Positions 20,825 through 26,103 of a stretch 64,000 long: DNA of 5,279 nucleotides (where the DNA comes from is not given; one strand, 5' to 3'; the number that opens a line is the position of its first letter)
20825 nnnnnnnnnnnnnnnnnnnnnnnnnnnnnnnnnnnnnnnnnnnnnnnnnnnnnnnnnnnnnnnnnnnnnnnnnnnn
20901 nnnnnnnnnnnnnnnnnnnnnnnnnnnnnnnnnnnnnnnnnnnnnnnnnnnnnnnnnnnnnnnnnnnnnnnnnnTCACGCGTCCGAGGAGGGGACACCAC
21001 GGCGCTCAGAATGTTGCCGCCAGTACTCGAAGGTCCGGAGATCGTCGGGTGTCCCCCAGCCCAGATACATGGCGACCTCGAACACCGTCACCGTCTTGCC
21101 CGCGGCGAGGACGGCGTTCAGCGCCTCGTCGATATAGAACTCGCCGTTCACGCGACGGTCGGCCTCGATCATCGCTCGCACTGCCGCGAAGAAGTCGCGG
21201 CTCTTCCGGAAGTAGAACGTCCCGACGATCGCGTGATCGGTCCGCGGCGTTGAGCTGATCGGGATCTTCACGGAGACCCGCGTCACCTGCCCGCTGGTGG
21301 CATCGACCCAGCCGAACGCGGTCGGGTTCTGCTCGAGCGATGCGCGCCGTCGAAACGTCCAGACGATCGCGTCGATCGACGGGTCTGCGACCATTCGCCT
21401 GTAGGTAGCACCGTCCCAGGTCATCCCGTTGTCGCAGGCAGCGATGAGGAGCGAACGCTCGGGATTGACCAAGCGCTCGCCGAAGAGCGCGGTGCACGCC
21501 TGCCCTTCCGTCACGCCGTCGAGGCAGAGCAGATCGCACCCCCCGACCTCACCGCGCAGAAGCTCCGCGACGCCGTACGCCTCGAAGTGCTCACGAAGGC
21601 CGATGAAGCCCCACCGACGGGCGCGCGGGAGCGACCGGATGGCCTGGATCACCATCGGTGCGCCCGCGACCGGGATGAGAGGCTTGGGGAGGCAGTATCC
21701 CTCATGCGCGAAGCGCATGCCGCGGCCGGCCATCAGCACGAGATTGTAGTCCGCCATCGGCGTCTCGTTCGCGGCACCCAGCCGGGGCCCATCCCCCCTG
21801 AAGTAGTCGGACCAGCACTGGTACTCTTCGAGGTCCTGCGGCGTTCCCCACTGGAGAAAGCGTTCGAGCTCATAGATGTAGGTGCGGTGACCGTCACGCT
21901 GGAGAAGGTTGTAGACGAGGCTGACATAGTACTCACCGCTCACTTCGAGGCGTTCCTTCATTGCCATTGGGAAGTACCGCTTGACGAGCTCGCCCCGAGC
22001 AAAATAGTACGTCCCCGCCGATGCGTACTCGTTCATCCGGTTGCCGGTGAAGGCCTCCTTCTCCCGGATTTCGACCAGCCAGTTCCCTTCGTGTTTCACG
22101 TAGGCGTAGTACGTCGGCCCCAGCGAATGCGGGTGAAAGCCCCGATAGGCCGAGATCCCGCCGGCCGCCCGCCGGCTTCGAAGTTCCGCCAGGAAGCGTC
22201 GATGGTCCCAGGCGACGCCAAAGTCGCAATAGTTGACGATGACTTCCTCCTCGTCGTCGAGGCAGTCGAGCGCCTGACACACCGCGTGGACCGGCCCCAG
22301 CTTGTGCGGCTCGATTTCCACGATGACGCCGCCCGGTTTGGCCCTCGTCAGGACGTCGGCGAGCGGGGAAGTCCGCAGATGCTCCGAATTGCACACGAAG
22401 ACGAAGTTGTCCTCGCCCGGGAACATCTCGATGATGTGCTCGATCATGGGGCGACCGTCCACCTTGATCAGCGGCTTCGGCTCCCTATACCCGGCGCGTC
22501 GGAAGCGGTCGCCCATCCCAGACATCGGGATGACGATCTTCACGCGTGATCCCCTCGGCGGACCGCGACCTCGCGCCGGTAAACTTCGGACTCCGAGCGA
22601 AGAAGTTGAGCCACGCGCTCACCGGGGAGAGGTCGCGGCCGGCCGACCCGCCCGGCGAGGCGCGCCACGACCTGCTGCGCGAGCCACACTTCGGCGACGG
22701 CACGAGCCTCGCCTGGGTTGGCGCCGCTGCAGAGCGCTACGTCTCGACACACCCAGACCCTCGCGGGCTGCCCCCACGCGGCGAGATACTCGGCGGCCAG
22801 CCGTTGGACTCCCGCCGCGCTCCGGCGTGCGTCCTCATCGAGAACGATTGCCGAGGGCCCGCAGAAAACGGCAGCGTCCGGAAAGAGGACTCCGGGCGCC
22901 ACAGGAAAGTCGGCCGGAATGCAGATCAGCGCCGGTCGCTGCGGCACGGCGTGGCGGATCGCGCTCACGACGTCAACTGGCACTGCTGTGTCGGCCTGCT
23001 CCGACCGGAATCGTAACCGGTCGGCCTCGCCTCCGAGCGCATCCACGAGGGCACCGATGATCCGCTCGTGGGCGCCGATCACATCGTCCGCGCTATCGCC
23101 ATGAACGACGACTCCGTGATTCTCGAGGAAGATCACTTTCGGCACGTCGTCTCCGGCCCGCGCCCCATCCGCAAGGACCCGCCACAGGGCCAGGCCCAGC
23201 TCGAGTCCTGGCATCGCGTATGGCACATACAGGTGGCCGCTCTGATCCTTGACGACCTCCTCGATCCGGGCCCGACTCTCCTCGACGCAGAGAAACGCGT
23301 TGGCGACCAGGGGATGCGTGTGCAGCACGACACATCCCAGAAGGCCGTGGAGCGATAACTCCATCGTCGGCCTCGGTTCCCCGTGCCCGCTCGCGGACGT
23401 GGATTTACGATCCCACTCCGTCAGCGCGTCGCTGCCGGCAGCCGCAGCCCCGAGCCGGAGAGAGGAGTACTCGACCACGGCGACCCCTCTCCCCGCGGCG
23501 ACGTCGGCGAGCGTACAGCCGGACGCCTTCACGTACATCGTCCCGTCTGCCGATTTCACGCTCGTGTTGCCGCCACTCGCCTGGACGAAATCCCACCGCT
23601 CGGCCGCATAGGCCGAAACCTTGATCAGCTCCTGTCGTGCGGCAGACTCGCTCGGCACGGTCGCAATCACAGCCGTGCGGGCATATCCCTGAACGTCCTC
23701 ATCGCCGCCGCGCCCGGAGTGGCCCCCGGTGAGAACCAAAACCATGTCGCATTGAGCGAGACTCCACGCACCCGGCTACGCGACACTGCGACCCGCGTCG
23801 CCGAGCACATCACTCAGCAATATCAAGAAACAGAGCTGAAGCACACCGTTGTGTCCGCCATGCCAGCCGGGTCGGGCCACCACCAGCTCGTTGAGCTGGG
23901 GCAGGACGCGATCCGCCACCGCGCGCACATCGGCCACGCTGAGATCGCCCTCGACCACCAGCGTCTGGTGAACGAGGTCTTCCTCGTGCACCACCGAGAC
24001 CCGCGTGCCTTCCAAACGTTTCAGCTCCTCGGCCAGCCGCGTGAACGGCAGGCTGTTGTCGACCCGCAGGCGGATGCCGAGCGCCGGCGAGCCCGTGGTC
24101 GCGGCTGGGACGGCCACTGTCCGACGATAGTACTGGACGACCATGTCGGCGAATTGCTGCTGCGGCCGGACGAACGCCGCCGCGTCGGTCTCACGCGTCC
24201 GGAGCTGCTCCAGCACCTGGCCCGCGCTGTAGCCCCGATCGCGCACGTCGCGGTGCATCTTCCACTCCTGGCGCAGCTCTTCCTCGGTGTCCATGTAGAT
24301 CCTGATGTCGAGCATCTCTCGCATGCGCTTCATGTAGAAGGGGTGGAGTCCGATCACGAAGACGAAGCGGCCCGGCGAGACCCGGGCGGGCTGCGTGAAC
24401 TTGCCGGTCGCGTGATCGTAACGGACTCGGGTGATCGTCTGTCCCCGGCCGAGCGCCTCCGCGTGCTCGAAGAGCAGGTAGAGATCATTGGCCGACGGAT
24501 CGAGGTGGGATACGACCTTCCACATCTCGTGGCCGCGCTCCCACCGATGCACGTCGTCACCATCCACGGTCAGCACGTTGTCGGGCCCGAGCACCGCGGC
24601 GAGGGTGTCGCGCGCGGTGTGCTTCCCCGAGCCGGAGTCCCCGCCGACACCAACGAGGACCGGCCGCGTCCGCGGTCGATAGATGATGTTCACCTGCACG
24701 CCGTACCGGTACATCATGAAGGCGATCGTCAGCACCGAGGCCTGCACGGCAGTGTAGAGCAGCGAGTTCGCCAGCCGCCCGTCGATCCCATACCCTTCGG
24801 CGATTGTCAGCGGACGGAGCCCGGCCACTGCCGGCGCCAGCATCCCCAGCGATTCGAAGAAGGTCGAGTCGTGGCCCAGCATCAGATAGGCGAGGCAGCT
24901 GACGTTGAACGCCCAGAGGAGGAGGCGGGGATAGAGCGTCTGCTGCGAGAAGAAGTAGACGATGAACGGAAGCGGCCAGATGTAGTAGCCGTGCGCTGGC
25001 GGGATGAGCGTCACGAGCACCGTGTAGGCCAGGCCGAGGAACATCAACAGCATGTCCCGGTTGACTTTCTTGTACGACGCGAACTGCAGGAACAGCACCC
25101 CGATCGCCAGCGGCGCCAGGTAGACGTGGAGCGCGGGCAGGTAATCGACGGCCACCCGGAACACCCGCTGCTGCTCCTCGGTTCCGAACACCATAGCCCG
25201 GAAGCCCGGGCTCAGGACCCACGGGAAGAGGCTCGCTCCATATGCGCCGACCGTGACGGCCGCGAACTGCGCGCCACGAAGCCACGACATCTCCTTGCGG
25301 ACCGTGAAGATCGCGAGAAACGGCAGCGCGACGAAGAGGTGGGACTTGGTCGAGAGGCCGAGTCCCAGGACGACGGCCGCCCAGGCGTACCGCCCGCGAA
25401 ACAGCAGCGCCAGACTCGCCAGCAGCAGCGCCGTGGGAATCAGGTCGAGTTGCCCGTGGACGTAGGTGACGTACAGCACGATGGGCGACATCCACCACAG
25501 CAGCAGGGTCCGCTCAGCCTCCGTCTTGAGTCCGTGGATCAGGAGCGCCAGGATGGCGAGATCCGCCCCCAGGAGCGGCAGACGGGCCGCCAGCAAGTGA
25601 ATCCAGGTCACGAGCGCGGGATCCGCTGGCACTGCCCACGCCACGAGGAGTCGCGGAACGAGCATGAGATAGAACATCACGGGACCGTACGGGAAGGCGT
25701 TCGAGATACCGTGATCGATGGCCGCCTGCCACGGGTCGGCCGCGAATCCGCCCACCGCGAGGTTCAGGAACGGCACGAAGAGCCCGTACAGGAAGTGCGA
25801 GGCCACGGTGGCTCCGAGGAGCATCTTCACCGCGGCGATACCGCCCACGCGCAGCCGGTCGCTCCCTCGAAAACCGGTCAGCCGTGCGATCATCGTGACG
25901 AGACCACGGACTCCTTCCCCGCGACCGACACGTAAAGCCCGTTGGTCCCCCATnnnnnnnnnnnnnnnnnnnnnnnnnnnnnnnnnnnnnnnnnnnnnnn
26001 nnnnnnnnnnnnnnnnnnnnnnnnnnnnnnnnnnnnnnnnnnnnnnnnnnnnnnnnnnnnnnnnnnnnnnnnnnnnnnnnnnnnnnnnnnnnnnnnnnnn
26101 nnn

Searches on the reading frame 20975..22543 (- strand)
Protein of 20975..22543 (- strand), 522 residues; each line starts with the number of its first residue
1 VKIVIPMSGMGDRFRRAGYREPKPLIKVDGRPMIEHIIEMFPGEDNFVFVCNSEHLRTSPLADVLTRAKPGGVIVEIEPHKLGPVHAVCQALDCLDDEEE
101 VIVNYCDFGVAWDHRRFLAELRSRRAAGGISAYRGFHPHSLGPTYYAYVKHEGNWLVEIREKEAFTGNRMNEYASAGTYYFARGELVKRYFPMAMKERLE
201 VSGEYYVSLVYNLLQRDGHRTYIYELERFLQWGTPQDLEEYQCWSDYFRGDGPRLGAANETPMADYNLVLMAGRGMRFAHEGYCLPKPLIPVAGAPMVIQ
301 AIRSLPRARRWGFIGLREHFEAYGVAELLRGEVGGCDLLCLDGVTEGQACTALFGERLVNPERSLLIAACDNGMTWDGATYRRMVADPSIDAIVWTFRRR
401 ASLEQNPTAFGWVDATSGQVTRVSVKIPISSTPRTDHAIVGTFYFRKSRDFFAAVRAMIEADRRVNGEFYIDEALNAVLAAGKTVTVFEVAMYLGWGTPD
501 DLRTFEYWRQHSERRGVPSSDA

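Call 31: search_protein_families(library=pfam, proteins=[window:20975-22543:-], max_evalue=0.00001)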
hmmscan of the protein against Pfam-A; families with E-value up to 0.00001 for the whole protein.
window:20975-22543:- (522 aa): 2 families
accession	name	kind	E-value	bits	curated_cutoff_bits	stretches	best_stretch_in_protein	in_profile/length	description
PF12804.13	NTP_transf_3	-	3.6e-15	56.9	27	1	8-139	6-129/160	MobA-like NTP transferase domain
PF00483.29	NTP_transferase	-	7e-11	42.6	21.2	1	7-189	6-188/245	Nucleotidyl transferase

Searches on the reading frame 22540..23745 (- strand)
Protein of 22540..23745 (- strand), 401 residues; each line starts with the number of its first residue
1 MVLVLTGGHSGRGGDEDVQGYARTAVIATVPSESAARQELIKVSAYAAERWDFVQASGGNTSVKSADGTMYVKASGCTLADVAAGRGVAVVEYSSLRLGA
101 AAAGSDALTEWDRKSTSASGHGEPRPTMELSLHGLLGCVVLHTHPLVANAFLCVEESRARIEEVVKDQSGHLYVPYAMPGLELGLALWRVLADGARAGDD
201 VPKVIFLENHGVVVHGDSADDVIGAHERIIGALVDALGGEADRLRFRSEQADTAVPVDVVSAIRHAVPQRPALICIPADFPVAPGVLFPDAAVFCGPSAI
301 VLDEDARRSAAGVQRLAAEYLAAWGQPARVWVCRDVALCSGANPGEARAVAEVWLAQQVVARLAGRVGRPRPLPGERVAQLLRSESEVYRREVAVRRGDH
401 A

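Call 31: search_protein_families(library=pfam, proteins=[window:22540-23745:-], max_evalue=0.00001)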
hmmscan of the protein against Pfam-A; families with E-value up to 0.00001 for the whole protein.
window:22540-23745:- (401 aa): 1 family
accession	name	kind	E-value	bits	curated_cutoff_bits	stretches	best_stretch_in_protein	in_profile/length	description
PF00596.27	Aldolase_II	-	4.9e-14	53.1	22.2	1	39-224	2-170/183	Class II Aldolase and Adducin N-terminal domain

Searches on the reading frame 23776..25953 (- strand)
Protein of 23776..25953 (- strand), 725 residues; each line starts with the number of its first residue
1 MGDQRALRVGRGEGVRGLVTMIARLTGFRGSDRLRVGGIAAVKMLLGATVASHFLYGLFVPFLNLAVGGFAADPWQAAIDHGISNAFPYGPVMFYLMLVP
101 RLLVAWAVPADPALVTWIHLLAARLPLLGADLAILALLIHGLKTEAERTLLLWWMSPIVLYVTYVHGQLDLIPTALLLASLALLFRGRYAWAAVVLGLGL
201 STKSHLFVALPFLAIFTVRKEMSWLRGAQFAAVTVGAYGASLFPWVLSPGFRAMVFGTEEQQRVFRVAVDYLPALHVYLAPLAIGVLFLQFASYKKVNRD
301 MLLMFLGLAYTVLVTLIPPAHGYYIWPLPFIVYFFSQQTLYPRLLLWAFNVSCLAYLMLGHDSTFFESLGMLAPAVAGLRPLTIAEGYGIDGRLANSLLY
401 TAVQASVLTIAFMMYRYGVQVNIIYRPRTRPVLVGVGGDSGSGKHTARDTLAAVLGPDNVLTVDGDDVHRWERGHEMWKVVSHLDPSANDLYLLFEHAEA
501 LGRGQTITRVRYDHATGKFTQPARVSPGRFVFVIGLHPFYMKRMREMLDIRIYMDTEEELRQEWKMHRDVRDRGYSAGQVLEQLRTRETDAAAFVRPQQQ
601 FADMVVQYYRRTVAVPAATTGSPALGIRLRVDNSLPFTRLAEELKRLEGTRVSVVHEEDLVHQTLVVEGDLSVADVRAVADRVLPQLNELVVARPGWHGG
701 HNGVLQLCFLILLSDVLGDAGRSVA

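Call 31: search_protein_families(library=pfam, proteins=[window:23776-25953:-], max_evalue=0.00001)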
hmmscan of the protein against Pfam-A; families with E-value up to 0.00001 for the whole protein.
window:23776-25953:- (725 aa): 1 family
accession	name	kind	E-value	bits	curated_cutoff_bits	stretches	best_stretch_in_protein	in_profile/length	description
PF00485.24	PRK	-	1.9e-34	119.7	22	1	434-610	2-191/196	Phosphoribulokinase / Uridine kinase family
